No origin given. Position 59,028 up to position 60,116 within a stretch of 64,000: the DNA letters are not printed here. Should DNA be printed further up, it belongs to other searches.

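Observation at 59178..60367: Translationally coupled standalone HipA_C-like kinase + DUF3037 gene pair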

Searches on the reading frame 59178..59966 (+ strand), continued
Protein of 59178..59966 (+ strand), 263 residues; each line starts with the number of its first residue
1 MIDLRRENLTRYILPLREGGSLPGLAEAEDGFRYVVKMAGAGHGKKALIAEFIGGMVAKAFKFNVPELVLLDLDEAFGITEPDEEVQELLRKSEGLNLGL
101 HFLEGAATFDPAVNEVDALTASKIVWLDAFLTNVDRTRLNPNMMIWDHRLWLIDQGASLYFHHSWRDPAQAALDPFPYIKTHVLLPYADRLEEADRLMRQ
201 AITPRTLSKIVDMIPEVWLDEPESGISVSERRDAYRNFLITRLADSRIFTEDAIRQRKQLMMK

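Call 33: find_related_loci(query=A3, collection=genome_contigs, flank=6000)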
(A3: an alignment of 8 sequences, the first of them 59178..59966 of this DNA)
Query A3 (263 aa) in genome_contigs; peptide patterns used: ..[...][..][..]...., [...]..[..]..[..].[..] (x = any residue, [..] = any of these).
600 stretches matched a pattern (row limit reached: there are more); 596 encode a relative of the query (tblastn E <= 1e-3); the best 80 are kept; 80 distinct loci.
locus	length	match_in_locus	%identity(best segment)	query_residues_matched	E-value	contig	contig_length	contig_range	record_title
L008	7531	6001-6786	77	2-263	1e-135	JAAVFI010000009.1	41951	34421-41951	MAG: Bacteroidales bacterium isolate Mgla_MAG_13-bin_7 c_000000001423, whole genome shotgun sequence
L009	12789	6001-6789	76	1-263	5e-136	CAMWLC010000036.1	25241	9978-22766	MAG TPA_asm: uncultured Porphyromonadaceae bacterium isolate SRR14411332_bin.6_metawrap_v1.3_MAG genome assembly, contig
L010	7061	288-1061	72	2-259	3e-130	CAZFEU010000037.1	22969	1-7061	MAG TPA_asm: uncultured Muribaculaceae bacterium isolate SRP199465_co1_325 genome assembly, contig: NODE_5783_length_229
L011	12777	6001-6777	75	2-260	2e-126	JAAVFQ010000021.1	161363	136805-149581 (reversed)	MAG: Bacteroidales bacterium isolate Mgla_MAG_3-bin_16 c_000000134727, whole genome shotgun sequence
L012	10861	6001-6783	69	2-262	5e-121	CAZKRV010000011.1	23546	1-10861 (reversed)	MAG TPA_asm: uncultured Bacteroides sp. isolate SRP199465_co2_449 genome assembly, contig: NODE_5957_length_23546_cov_10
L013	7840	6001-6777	69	2-260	2e-120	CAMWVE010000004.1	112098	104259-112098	MAG TPA_asm: uncultured Porphyromonadaceae bacterium isolate SRR14411332_bin.10_metawrap_v1.3_MAG genome assembly, conti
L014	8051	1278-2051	66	2-260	1e-113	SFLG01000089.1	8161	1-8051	MAG: Bacteroidales bacterium isolate W2P13.005 Contig7564, whole genome shotgun sequence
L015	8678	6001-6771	62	2-258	9e-105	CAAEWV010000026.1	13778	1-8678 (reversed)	MAG TPA_asm: Bacteroidales bacterium, isolate HGM05249, WGS project CAAEWV010000000 data, contig: SRS011061_66_k99_17587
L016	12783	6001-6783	57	1-261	1e-101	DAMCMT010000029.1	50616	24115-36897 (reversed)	MAG TPA_asm: Bacteroides sp. isolate CTOTU49885 NODE_105_length_50616_cov_3.552738, whole genome shotgun sequence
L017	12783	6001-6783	58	1-261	1e-99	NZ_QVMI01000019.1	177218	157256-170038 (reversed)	Bacteroides sp. 51 scaffold19_size177218, whole genome shotgun sequence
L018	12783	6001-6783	60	1-261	2e-98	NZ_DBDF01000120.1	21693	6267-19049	MAG: Bacteroides sp. UBA939 UBA939_contig_671, whole genome shotgun sequence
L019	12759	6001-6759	61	3-253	2e-98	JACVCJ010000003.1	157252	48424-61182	MAG: Bacteroidia bacterium isolate Desfum bin_9_GBBB05 NODE_39_length_157252_cov_5.972729, whole genome shotgun sequence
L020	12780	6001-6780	58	2-261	3e-98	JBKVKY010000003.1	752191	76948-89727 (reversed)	MAG: Bacteroides xylanisolvens isolate 29-2_17 NODE_6_length_752191_cov_63.888164, whole genome shotgun sequence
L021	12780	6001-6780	60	2-261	2e-98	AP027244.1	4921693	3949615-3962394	Bacteroides finegoldii JCM 13345 DNA, complete genome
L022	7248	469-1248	57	2-261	1e-97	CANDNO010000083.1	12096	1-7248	MAG TPA_asm: uncultured Muribaculaceae bacterium isolate ERR6760117_bin.50_metawrap_v1.3_MAG genome assembly, contig: ER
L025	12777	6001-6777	59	3-261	7e-97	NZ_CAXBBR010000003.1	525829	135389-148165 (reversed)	MAG: uncultured Flavobacterium sp. isolate ERR2762137_concoct_89 ERZ3421854.8, whole genome shotgun sequence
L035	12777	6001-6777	59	3-261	2e-95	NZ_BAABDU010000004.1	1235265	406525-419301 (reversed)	Flavobacterium ginsengiterrae strain JCM 17337 sequence04, whole genome shotgun sequence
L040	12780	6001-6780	57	2-261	1e-94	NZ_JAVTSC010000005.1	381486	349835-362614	Pedobacter heparinus strain S10_4.1 contig_0005, whole genome shotgun sequence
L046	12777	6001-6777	55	3-261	4e-94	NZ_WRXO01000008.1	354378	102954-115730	Chitinophaga oryziterrae strain JCM 16595 NODE_8_length_354378_cov_25.163856, whole genome shotgun sequence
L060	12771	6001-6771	57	2-258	3e-93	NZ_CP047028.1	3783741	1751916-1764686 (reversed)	Formosa sp. L2A11 chromosome, complete genome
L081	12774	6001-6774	55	4-261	2e-91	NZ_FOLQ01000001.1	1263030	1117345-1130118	Spirosoma endophyticum strain DSM 26130, whole genome shotgun sequence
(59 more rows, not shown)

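Call 40: search_dna_similar(query=window:59178-59966:+, collection=phages, mode=protein, max_evalue=0.001, max_rows=25)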
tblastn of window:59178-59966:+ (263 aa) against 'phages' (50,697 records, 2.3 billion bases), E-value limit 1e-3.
Records with a match: 1; places in all: 1; records where one place covers at least 80% of the query: 1.
Best place of each record, by identity: <60% 1.
By first word of the organism name: Escherichia 1.
By host as written in the record: Escherichia coli C 1.
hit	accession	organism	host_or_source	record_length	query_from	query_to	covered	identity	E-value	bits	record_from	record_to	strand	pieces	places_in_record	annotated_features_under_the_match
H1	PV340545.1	Escherichia phage PhiR5_1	Escherichia coli C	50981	8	223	82%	26.1%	4e-5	50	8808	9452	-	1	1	HipA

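Call 42: get_annotated_region(hit=H1, flank=3000)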
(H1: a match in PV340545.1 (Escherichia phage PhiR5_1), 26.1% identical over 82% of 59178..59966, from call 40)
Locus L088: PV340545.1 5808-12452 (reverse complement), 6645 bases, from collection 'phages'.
description: Escherichia phage PhiR5_1, complete genome.
organism: Escherichia phage PhiR5_1 (NCBI taxid 3416467)
taxonomy: Viruses
host: Escherichia coli C; source: -; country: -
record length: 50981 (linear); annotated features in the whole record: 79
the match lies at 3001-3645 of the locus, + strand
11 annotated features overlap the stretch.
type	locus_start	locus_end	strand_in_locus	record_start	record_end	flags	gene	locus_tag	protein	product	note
CDS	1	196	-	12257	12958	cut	-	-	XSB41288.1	DNA replication protein P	-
CDS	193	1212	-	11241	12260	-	-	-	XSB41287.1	DNA replication protein O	-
CDS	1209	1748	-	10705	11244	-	-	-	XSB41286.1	cII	activator protein cII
CDS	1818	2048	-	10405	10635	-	-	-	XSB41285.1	Cro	transcriptional regulator cro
CDS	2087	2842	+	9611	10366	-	-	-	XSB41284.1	cI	repressor protein cI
CDS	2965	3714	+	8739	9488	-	-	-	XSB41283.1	HipA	HipA toxin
CDS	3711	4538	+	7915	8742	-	-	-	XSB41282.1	HipD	HipD antitoxin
CDS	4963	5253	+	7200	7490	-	-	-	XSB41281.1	Kil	prophage Kil protein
CDS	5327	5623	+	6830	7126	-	-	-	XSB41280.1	Gam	host-nuclease inhibitor protein Gam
CDS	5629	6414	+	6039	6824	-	-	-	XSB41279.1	Bet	recombination protein Bet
CDS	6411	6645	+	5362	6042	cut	-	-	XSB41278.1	exonuclease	-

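Call 46: search_protein_families(library=pfam, proteins=[L088:2965-3711:+, L088:3711-4535:+], max_evalue=0.01)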
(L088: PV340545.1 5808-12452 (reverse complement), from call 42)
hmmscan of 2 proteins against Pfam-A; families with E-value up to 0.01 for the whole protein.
L088:2965-3711:+ (249 aa): 1 family
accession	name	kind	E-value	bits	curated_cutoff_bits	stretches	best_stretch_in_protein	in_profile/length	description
PF20613.4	HipA_2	-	9.7e-77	257.9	27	1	14-247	1-239/240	HipA-like kinase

L088:3711-4535:+ (275 aa): 1 family
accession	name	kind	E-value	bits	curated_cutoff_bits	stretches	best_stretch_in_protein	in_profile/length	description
PF11236.13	DUF3037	-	7.6e-24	84.6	22.6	1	7-125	1-118/118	Protein of unknown function (DUF3037)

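Call 58: find_encoding_contigs(protein=P0047, flank=6000, max_places=1)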
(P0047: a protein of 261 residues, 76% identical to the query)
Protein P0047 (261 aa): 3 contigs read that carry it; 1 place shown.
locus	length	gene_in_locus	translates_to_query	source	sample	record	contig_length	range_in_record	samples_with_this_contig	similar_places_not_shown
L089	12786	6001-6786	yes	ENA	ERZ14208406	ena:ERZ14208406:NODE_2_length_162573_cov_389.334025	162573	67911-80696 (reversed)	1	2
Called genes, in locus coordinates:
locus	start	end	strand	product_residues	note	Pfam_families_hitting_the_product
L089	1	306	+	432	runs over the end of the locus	PF00206:Lyase_1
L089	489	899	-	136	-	-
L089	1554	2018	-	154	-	PF13404:HTH_AsnC-type, PF13412:HTH_24, PF01047:MarR, PF01037:AsnC_trans_reg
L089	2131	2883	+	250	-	PF12464:Mac, PF00132:Hexapep, PF14602:Hexapep_2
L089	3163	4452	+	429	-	PF01053:Cys_Met_Meta_PP, PF00155:Aminotran_1_2, PF01041:DegT_DnrJ_EryC1, PF00266:Aminotran_5 (weak)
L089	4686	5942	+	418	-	PF02646:RmuC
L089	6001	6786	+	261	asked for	PF20613:HipA_2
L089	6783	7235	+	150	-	PF11236:DUF3037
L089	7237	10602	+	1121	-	PF13086:AAA_11, PF13245:AAA_19, PF13604:AAA_30, PF13086:AAA_11, PF13087:AAA_12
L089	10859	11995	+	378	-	PF13173:AAA_14, PF13635:DUF4143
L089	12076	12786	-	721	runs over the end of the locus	PF13306:LRR_5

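Call 59: find_encoding_contigs(protein=P0082, flank=6000, max_places=1)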
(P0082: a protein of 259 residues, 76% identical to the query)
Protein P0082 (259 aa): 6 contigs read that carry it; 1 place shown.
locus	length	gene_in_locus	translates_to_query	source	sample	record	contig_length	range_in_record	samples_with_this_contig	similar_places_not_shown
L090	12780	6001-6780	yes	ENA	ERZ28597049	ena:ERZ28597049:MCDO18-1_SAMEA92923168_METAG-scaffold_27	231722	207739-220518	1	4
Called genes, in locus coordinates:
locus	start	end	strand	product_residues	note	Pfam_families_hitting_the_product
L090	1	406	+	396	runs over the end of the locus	PF01103:Omp85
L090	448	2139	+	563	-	PF00884:Sulfatase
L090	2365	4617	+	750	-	PF03477:ATP-cone, PF13597:NRDD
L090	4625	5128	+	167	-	PF13353:Fer4_12, PF04055:Radical_SAM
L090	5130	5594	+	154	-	PF01928:CYTH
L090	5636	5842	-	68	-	-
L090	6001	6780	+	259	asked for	PF20613:HipA_2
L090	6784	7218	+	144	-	PF11236:DUF3037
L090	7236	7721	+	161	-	PF10882:bPH_5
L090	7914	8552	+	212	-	-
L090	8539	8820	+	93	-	PF13601:HTH_34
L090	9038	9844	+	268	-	PF00175:NAD_binding_1 (weak), PF10418:DHODB_Fe-S_bind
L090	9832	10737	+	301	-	PF01180:DHO_dh, PF01207:Dus (weak), PF03060:NMO (faint)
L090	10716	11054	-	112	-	-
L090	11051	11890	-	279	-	PF14129:DUF4296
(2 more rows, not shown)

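Call 60: find_encoding_contigs(protein=P0029, flank=6000, max_places=1)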
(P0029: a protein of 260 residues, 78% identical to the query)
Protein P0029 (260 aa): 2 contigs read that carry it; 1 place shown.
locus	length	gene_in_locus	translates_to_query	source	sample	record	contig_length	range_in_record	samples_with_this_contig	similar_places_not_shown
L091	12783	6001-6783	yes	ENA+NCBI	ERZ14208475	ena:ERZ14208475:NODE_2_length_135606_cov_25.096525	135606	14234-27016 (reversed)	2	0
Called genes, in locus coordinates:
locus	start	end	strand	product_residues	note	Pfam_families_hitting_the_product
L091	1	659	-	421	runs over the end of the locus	PF07745:Glyco_hydro_53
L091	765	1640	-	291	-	-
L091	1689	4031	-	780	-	-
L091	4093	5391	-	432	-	PF05569:Peptidase_M56, PF03544:TonB_C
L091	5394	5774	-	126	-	PF03965:Penicillinase_R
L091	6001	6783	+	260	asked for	PF20613:HipA_2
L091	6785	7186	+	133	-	PF11236:DUF3037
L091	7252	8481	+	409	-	PF13173:AAA_14, PF13635:DUF4143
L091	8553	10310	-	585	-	PF13292:DXP_synthase_N, PF00456:Transketolase_N (faint), PF00676:E1_dh (weak), PF02775:TPP_enzyme_C (faint), PF02779:Transket_pyr, PF02780:Transketolase_C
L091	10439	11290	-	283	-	PF00756:Esterase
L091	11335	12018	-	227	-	PF00072:Response_reg, PF00486:Trans_reg_C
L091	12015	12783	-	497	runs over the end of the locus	PF02518:HATPase_c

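Call 61: find_encoding_contigs(protein=P0006, flank=6000, max_places=1)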
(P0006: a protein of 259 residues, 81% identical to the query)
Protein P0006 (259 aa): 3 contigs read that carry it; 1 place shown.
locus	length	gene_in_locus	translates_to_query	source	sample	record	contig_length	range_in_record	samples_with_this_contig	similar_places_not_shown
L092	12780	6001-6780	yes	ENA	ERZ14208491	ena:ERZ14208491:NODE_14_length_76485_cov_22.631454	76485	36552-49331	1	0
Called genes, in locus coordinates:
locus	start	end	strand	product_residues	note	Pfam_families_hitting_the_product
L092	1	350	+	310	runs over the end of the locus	PF00501:AMP-binding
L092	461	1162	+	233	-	PF00027:cNMP_binding, PF13545:HTH_Crp_2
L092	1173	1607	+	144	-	PF01475:FUR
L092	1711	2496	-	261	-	PF01435:Peptidase_M48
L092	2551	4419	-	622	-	PF13328:HD_4, PF01966:HD, PF04607:RelA_SpoT, PF02824:TGS, PF28438:RelA_RIS, PF13291:ACT_4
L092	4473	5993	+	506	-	PF08903:DUF1846, PF20921:DUF1846_C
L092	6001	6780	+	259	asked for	PF20613:HipA_2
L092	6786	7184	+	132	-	PF11236:DUF3037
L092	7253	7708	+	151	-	-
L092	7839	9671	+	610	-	PF08757:CotH, PF16738:CBM26 (weak)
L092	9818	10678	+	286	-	PF13632:Glyco_trans_2_3 (faint)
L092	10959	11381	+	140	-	PF19762:DUF6249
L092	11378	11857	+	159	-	PF04542:Sigma70_r2, PF07638:Sigma70_ECF (weak), PF04297:UPF0122 (faint), PF08281:Sigma70_r4_2, PF04545:Sigma70_r4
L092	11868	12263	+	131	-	-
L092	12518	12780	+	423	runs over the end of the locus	PF13568:OMP_b-brl_2, PF00691:OmpA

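Call 63: predict_structure(alignment_id=A2)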
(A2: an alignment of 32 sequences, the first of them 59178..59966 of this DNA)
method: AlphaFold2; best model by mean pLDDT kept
length: 263 residues; sequences in the alignment: 32
mean_pLDDT: 95.6   pTM: 0.93
mean pLDDT of the five models: 95.6, 95.5, 95.0, 94.9, 94.9
residues with pLDDT >= 90: 243; 70-90: 18; 50-70: 2; < 50: 0
segments of 3 or more residues with pLDDT < 50: none
pLDDT, mean of each block of 10 residues (from residue 1): 89 87 94 97 95 98 97 93 94 97 97 97 98 96 97 95 90 95 98 98 97 98 93 98 98 98 94
secondary structure, 60 per line:
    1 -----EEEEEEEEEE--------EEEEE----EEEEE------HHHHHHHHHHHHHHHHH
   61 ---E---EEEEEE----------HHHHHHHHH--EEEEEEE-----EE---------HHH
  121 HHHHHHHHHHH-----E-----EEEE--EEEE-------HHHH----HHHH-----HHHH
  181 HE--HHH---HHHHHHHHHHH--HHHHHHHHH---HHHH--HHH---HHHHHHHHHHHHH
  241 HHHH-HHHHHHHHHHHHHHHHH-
elements in order: E6-15 E24-28 E33-37 H44-60 E68-73 H84-92 E95-101 H118-131 E143-146 E149-152 H160-163 H168-171 H177-181 H191-201 H204-212 H216-219 H228-244 H246-262

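Call 67: fold_search(model_id=the predicted structure, library=pdb)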
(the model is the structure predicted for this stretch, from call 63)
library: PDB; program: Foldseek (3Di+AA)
matches with E <= 10: 1202; with E <= 0.001: 14
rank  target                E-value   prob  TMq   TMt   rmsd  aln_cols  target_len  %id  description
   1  3akk_C                1.6e-05  1.00  0.55  0.52   6.8       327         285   13  Crystal structure of A Helicobacter pylori proinflammatory kinase CtkA (released 2010-12-01)
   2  3akk_B                3.0e-05  1.00  0.55  0.51   7.4       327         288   11  Crystal structure of A Helicobacter pylori proinflammatory kinase CtkA (released 2010-12-01)
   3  3akk_A                3.3e-05  1.00  0.54  0.48   7.1       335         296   12  Crystal structure of A Helicobacter pylori proinflammatory kinase CtkA (released 2010-12-01)
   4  3akl_A                4.6e-05  1.00  0.51  0.48   7.2       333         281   11  Crystal structure of A Helicobacter pylori proinflammatory kinase CtkA (released 2010-12-01)
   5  4ux9_A                5.1e-05  1.00  0.33  0.27  18.6       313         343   13  Crystal structure of JNK1 bound to a MKK7 docking motif (released 2015-03-25)
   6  3akl_C                7.0e-05  1.00  0.55  0.52   5.8       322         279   13  Crystal structure of A Helicobacter pylori proinflammatory kinase CtkA (released 2010-12-01)
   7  3akj_A                9.1e-05  1.00  0.51  0.49   7.1       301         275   13  Crystal structure of A Helicobacter pylori proinflammatory kinase CtkA (released 2010-12-01)
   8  3akk_D                1.3e-04  1.00  0.57  0.53   7.0       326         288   12  Crystal structure of A Helicobacter pylori proinflammatory kinase CtkA (released 2010-12-01)
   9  5wrr_B                2.5e-04  1.00  0.53  0.34   7.8       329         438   12  Crystal structure of Fam20A (released 2017-05-03)
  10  5wrs_B                2.7e-04  1.00  0.53  0.34   7.8       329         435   13  Crystal Structure of Fam20A in complex with ATP (released 2017-05-03)
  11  5wrr_A                2.9e-04  1.00  0.54  0.35   7.4       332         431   12  Crystal structure of Fam20A (released 2017-05-03)
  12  9lvh_B                3.1e-04  0.99  0.31  0.31  14.8       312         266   11  Crystal structure of the mouse RIP3 kinase domain in complexed with Tricetin (released 2025-05-07)
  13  4hne_B                6.7e-04  1.00  0.47  0.38  10.3       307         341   13  Crystal structure of the catalytic domain of human type II alpha Phosphatidylinositol 4-kinase (PI4KIIalpha) in comple (released 2014-04-09)
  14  5yh0_G                8.8e-04  1.00  0.50  0.37   6.9       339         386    9  The structure of DrFam20C1 (released 2018-04-11)
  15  7cml_B                1.1e-03  0.98  0.32  0.27  19.6       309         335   13  The Crystal Structure of human JNK2 from Biortus. (released 2020-08-12)
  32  4pu3_A                2.3e-03  0.99  0.42  0.29   9.9       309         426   12  Shewanella oneidensis MR-1 Toxin Antitoxin System HipA, HipB and its operator DNA complex (space group P212121) (released 2014-08-06)
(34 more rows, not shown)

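Call 69: find_related_loci(query=A3, collection=viral_contigs, flank=8000)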
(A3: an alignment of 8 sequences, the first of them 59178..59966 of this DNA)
Query A3 (263 aa) in viral_contigs; peptide patterns used: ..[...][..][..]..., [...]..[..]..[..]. (x = any residue, [..] = any of these).
21 stretches matched a pattern, but none encodes a relative of the query by tblastn (E <= 1e-3).
